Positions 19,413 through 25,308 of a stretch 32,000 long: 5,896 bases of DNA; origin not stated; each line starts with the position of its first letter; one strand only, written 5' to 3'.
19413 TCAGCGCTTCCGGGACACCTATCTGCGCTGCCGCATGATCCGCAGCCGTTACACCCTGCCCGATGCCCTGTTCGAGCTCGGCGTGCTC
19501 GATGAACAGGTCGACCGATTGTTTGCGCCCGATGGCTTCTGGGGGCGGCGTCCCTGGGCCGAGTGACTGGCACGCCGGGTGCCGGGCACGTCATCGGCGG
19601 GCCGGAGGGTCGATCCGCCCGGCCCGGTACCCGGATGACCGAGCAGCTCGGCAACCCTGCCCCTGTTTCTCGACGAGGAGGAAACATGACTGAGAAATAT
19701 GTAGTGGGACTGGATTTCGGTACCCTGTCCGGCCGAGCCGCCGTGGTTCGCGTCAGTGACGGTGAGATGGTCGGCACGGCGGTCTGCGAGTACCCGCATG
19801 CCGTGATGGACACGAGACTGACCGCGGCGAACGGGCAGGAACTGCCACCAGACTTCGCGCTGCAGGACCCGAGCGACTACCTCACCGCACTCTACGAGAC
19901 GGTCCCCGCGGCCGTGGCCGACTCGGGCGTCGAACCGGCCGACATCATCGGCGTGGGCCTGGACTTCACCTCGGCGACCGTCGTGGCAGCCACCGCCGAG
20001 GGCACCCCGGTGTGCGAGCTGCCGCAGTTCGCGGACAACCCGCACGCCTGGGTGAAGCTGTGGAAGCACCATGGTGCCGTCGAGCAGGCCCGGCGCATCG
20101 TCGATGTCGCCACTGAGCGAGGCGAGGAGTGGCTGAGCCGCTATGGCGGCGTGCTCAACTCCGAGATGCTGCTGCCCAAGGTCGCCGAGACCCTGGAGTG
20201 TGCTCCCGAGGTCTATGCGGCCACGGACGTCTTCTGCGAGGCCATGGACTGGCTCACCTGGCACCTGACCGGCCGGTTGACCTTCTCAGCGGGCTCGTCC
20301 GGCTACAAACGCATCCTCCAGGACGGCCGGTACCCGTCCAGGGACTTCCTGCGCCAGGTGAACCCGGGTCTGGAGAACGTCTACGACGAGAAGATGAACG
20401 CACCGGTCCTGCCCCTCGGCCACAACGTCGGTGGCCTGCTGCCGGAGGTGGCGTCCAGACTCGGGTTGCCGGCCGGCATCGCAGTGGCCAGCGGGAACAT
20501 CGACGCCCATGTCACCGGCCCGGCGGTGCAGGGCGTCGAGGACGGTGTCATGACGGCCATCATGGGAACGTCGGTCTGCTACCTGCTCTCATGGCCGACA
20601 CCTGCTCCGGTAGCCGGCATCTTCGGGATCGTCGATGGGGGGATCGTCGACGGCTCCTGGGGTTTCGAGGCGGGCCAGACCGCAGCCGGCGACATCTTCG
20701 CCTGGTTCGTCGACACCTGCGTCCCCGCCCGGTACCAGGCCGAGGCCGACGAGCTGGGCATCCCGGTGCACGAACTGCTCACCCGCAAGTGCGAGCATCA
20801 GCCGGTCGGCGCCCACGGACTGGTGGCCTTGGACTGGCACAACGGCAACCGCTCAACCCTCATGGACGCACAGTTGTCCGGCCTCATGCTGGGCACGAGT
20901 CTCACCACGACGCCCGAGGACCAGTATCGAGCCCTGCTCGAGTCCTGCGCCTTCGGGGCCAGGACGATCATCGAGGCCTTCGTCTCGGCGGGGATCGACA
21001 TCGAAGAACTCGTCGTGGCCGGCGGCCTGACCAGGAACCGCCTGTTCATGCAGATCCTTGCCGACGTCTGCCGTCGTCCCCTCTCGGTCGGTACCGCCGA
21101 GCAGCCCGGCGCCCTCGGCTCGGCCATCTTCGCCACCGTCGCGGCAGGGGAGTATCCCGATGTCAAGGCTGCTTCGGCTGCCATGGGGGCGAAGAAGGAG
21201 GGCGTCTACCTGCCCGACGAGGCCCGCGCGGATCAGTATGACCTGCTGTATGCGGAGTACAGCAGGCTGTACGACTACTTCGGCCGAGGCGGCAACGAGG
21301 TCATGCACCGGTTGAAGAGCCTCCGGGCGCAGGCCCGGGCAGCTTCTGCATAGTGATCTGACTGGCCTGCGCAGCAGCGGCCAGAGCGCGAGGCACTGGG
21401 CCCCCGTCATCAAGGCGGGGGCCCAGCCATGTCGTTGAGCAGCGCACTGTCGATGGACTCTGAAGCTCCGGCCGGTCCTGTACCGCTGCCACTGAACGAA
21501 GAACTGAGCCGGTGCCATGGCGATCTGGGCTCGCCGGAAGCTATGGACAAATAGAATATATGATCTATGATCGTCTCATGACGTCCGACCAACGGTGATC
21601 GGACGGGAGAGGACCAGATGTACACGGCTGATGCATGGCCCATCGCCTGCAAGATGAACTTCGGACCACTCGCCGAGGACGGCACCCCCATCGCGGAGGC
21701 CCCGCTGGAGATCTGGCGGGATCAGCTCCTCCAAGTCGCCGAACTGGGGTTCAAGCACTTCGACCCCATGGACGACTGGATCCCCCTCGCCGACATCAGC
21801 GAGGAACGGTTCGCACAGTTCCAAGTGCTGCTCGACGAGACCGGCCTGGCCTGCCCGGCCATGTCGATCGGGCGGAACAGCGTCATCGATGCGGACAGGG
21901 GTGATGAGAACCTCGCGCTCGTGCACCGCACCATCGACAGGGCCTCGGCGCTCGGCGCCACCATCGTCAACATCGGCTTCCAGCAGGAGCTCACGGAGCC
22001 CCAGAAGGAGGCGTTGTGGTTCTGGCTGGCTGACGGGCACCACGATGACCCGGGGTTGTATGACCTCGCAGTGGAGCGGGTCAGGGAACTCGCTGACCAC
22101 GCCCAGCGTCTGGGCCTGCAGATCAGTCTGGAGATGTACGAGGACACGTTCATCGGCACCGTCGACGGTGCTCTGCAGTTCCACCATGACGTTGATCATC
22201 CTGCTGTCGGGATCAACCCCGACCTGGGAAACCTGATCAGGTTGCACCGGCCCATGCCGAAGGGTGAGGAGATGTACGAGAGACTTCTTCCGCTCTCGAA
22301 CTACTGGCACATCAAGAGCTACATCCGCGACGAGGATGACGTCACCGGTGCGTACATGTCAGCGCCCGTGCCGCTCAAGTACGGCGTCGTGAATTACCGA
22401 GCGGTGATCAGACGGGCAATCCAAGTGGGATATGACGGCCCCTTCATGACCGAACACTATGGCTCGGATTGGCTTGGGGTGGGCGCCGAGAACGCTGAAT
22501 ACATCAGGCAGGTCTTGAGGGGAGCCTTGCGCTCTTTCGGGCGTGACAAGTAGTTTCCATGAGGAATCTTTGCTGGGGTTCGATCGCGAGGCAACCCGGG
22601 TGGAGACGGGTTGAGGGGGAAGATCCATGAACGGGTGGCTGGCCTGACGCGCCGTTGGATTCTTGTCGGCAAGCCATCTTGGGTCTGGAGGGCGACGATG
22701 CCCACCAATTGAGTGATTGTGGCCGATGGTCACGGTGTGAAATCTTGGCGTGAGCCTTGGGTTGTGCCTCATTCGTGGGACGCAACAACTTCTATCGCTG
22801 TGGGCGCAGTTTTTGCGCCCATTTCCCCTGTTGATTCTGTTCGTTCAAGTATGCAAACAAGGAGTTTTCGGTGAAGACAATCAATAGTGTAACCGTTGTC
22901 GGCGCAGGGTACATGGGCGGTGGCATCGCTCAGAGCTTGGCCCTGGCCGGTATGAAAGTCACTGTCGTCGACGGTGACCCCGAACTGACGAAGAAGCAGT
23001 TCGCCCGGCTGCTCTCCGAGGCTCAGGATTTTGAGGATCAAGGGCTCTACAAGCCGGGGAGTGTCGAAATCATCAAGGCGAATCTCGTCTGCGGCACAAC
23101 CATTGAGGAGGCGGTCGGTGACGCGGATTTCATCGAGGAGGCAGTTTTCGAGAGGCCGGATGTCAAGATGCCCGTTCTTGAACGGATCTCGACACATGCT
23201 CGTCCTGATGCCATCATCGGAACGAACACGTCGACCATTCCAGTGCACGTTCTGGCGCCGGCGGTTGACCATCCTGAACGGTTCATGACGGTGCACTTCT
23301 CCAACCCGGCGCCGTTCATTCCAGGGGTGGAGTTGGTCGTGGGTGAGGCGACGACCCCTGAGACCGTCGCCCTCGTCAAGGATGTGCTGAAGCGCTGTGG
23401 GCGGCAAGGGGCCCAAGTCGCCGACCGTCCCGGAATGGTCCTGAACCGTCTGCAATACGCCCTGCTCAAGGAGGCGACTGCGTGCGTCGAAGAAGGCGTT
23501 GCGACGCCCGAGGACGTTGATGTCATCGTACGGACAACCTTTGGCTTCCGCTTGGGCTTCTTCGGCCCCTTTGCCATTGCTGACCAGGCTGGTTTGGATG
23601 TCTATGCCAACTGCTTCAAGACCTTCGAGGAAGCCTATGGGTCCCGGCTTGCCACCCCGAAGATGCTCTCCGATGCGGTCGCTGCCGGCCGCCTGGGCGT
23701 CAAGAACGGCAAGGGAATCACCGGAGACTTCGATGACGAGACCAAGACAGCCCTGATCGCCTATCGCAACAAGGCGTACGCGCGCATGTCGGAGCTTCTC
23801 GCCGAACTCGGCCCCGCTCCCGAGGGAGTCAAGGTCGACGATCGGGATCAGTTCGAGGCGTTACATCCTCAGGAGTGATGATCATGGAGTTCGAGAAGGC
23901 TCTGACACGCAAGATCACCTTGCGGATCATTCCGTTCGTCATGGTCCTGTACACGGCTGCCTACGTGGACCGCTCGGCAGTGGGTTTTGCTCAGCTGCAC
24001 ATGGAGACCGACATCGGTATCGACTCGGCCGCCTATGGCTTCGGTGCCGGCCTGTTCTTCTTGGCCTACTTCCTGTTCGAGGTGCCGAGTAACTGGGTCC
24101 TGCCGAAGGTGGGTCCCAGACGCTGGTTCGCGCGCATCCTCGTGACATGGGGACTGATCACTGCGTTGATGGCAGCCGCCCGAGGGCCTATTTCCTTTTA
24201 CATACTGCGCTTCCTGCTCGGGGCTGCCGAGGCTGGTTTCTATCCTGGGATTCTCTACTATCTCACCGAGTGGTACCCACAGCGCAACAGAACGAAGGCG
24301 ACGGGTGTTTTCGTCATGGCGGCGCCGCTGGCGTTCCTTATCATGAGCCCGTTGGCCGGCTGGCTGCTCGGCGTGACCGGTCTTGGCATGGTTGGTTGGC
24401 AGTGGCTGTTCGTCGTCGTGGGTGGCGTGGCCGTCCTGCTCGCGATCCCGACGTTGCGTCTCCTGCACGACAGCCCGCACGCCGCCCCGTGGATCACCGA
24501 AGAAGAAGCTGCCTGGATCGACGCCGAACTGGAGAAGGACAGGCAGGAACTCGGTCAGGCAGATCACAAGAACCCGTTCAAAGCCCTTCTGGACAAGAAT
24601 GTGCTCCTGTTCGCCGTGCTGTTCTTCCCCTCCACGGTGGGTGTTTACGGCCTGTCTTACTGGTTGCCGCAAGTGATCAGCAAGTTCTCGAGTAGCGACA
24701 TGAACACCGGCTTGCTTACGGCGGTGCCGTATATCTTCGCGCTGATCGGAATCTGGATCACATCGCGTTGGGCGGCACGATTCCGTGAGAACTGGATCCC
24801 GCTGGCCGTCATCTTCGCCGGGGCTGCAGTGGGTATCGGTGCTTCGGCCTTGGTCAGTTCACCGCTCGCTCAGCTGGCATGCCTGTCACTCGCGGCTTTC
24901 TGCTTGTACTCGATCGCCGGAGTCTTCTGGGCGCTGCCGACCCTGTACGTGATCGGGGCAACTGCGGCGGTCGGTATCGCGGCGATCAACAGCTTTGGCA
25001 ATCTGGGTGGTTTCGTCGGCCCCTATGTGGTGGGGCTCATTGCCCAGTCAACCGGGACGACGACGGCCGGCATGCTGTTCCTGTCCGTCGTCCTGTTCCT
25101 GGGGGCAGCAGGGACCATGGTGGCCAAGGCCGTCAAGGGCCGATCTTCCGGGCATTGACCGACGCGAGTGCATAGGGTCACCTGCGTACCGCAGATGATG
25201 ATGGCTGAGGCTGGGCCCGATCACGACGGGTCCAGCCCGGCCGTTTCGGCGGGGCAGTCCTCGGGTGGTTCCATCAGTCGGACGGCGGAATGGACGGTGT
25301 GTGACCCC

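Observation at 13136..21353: araB/araL/araM-like trio with a second FGGY kinase, an unknown membrane protein and a DeoR regulator: uncharacterised polyol/pentulose system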

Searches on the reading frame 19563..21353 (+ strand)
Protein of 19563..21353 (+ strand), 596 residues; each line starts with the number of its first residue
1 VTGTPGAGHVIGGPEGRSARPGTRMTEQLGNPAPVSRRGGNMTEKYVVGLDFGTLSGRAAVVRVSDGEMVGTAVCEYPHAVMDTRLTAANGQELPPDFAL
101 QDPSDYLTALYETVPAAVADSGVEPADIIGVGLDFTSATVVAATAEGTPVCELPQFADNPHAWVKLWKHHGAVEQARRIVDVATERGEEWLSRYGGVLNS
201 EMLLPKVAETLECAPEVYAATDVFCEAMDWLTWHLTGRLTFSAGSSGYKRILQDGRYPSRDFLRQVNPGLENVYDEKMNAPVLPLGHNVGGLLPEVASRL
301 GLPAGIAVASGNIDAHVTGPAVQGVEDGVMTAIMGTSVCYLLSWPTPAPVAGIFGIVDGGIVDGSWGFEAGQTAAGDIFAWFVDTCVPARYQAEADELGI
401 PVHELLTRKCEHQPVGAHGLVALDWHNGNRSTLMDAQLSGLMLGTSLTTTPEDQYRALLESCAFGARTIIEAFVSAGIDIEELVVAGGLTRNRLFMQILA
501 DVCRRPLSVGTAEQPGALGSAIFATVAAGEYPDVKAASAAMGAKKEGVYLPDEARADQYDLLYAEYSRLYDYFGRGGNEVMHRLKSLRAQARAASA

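Call 4: search_protein_families(library=pfam, proteins=[window:19563-21353:+])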
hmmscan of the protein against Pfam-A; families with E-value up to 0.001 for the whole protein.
window:19563-21353:+ (596 aa): 3 families
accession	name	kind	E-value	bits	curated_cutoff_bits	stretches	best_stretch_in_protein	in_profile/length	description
PF02782.22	FGGY_C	-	1.1e-38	133.5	27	1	331-528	2-198/198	FGGY family of carbohydrate kinases, C-terminal domain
PF00370.27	FGGY_N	-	7.9e-08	32.6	28.8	1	46-317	1-241/245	FGGY family of carbohydrate kinases, N-terminal domain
PF03702.20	AnmK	-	0.00031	20.4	24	1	449-516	260-323/367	Anhydro-N-acetylmuramic acid kinase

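Call 5: search_protein_families(library=ncbifam, proteins=[window:19563-21353:+])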
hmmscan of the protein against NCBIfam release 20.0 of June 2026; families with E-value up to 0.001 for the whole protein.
window:19563-21353:+ (596 aa): 10 families
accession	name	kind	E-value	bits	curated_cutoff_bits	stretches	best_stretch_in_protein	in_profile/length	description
NF003154.0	PRK04123.1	equivalog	3.5e-207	689.5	428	1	43-589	2-553/554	ribulokinase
TIGR01234.1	L-ribulokinase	equivalog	2.9e-193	643.5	583.25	1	45-575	1-532/536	ribulokinase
TIGR01315.1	5C_CHO_kinase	subfamily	1.7e-54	185.4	408.7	1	47-563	2-527/541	FGGY family pentulose kinase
TIGR01312.1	XylB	equivalog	2.7e-38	131.7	380.25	2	404-570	314-480/481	xylulokinase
NF008187.0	PRK10939.1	equivalog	1.2e-28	100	528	1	44-571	3-501/521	autoinducer-2 kinase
TIGR01311.1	glycerol_kin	equivalog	5.1e-19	68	590.35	1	435-552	356-473/496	glycerol kinase GlpK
TIGR01314.1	gntK_FGGY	equivalog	5.4e-19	68.1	648.55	1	291-564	214-484/505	gluconokinase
NF000756.0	PRK00047.1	subfamily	1.4e-16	59.9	498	1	434-545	357-469/502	glycerol kinase GlpK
TIGR02628.1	fuculo_kin_coli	equivalog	8.2e-13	48.1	470.9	1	215-549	145-463/465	L-fuculokinase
NF011601.0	PRK15027.1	equivalog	1.9e-09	36.4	912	1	420-571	327-477/484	xylulokinase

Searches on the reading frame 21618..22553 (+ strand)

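Call 4: search_protein_families(library=pfam, proteins=[window:21618-22553:+])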
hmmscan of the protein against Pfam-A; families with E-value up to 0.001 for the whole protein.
window:21618-22553:+ (311 aa): 1 family
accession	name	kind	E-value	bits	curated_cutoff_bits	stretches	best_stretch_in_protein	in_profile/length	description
PF01261.30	AP_endonuc_2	-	2.4e-29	103.2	31.1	1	39-298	3-241/249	Xylose isomerase-like TIM barrel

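Call 5: search_protein_families(library=ncbifam, proteins=[window:21618-22553:+])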
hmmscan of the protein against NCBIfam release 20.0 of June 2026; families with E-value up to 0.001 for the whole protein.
window:21618-22553:+ (311 aa): 3 families
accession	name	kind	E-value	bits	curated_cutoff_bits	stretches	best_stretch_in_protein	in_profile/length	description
NF009688.0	PRK13209.1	subfamily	4.8e-10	38.9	317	1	153-281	138-255/286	L-ribulose-5-phosphate 3-epimerase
NF009689.0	PRK13210.1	subfamily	7e-10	38.5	200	1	153-284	134-260/286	L-ribulose-5-phosphate 3-epimerase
TIGR00542.1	hxl6Piso_put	equivalog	1.2e-05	24.8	272.15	1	153-282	133-251/279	L-ribulose-5-phosphate 3-epimerase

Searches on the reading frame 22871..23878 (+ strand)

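Call 4: search_protein_families(library=pfam, proteins=[window:22871-23878:+])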
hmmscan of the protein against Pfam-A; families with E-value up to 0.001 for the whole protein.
window:22871-23878:+ (335 aa): 7 families
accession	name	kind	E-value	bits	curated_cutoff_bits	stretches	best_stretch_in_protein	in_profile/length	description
PF02737.24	3HCDH_N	-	9.1e-47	159.7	22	1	7-185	2-179/180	3-hydroxyacyl-CoA dehydrogenase, NAD binding domain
PF00725.27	3HCDH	-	2.6e-22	79.6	22.1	1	188-283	1-94/97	3-hydroxyacyl-CoA dehydrogenase, C-terminal domain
PF03721.20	UDPG_MGDP_dh_N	-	6.3e-06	26.3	27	1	6-88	2-80/187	UDP-glucose/GDP-mannose dehydrogenase family, NAD binding domain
PF03446.21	NAD_binding_2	-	2.8e-05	24.6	21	1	7-116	2-89/161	NAD binding domain of 6-phosphogluconate dehydrogenase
PF01266.30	DAO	-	3.1e-05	24.1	27.9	1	7-39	2-34/353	FAD dependent oxidoreductase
PF07992.20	Pyr_redox_2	-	0.00028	20.8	26.1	1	5-50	143-187/291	Pyridine nucleotide-disulphide oxidoreductase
PF00070.33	Pyr_redox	-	0.00043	21.2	22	1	7-44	2-38/82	Pyridine nucleotide-disulphide oxidoreductase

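Call 5: search_protein_families(library=ncbifam, proteins=[window:22871-23878:+])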
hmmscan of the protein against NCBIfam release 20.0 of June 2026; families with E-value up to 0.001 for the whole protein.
window:22871-23878:+ (335 aa): 21 families
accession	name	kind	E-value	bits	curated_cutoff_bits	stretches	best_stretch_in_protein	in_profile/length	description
NF006125.0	PRK08269.1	equivalog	4.5e-57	193.6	427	1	4-320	5-326/334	3-hydroxybutyryl-CoA dehydrogenase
NF006124.0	PRK08268.1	subfamily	7.5e-57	193.4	508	1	2-291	5-291/507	3-hydroxyacyl-CoA dehydrogenase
NF042925.1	FHMPC_DH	equivalog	5.5e-56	190.1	500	1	6-301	2-294/304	5-formyl-3-hydroxy-2-methylpyridine 4-carboxylate 5-dehydrogenase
NF006722.0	PRK09260.1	equivalog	1.2e-54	185.5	429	1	4-291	2-285/289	3-hydroxyacyl-CoA dehydrogenase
NF004474.0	PRK05808.1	subfamily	1.3e-53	182.1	408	1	3-283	2-279/283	3-hydroxybutyryl-CoA dehydrogenase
TIGR02279.1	PaaC-3OHAcCoADH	equivalog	7.7e-48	163.6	669.4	1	4-291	5-289/503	3-hydroxyacyl-CoA dehydrogenase PaaH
NF005875.0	PRK07819.1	subfamily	9e-47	159.8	319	1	2-283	3-283/287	3-hydroxybutyryl-CoA dehydrogenase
NF004783.0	PRK06129.1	equivalog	7.4e-46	157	347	1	4-251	2-253/315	3-hydroxyacyl-CoA dehydrogenase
NF005715.0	PRK07530.1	equivalog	4e-44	151.1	420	1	2-284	2-281/292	3-hydroxybutyryl-CoA dehydrogenase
NF008363.0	PRK11154.1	equivalog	1.6e-42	145.6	869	1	2-283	307-583/708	fatty acid oxidation complex subunit alpha FadJ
NF004699.0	PRK06035.1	equivalog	1.7e-42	145.6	500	1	4-281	3-280/294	3-hydroxyacyl-CoA dehydrogenase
NF008727.0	PRK11730.1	equivalog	2.8e-42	145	870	1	2-284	311-590/717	fatty acid oxidation complex subunit alpha FadB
NF006143.0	PRK08293.1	equivalog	4.4e-41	141.1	312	1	2-282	2-283/291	3-hydroxyacyl-CoA dehydrogenase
NF005716.0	PRK07531.1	equivalog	4.8e-38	131.1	592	1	2-239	2-236/495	carnitine 3-dehydrogenase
TIGR02437.1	FadB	equivalog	4.5e-37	127.8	933.55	1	2-284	311-590/714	fatty acid oxidation complex subunit alpha FadB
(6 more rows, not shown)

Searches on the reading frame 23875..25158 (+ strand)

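Call 4: search_protein_families(library=pfam, proteins=[window:23875-25158:+])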
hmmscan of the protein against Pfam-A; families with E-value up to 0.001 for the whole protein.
window:23875-25158:+ (427 aa): 1 family
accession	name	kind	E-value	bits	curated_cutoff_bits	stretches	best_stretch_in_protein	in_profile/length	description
PF07690.21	MFS_1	-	3.1e-45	155.1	33.4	1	23-383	2-347/347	Major Facilitator Superfamily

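Call 5: search_protein_families(library=ncbifam, proteins=[window:23875-25158:+])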
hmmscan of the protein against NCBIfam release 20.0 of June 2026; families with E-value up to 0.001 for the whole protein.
window:23875-25158:+ (427 aa): 11 families
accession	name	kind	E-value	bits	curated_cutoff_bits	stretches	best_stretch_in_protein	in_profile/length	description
TIGR00893.1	2A0114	subfamily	3.4e-87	293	395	1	25-411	2-392/399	D-galactonate transporter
TIGR02332.1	HpaX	equivalog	3.1e-74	250.6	615.4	1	12-408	3-411/412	4-hydroxyphenylacetate permease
TIGR00881.1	2A0104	subfamily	1.4e-25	90.2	407.75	1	25-396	3-376/379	phosphoglycerate transporter protein PgtP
TIGR00895.1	2A0115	subfamily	1.6e-23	83.3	418.55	1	8-389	8-397/398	aromatic acid/H+ symport family MFS transporter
TIGR00894.1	2A0114euk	subfamily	5.3e-21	74.7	626.45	1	60-303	84-324/465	Na(+)-dependent inorganic phosphate cotransporter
NF008586.0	PRK11551.1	equivalog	2.4e-10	40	410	1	26-415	24-392/406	3-(3-hydroxy-phenyl)propionate transporter MhpT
NF008661.1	PRK11663.1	subfamily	1e-09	37.9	564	1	15-384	28-388/439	MFS transporter family glucose-6-phosphate receptor UhpC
TIGR00880.1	2_A_01_02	superfamily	4.5e-08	33.3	131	1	91-199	37-140/141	multidrug resistance protein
NF003024.0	PRK03893.1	subfamily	2e-06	26.9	604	1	89-210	93-205/497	sialate:H+ symport family MFS transporter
NF047787.1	PhglyTportPgtP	equivalog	1.5e-05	23.9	750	1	18-405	30-425/451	phosphoglycerate transporter PgtP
NF047574.1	opine_export_Sa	equivalog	9e-05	21.7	235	1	93-186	289-377/388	staphylopine family metallophore export MFS transporter CntE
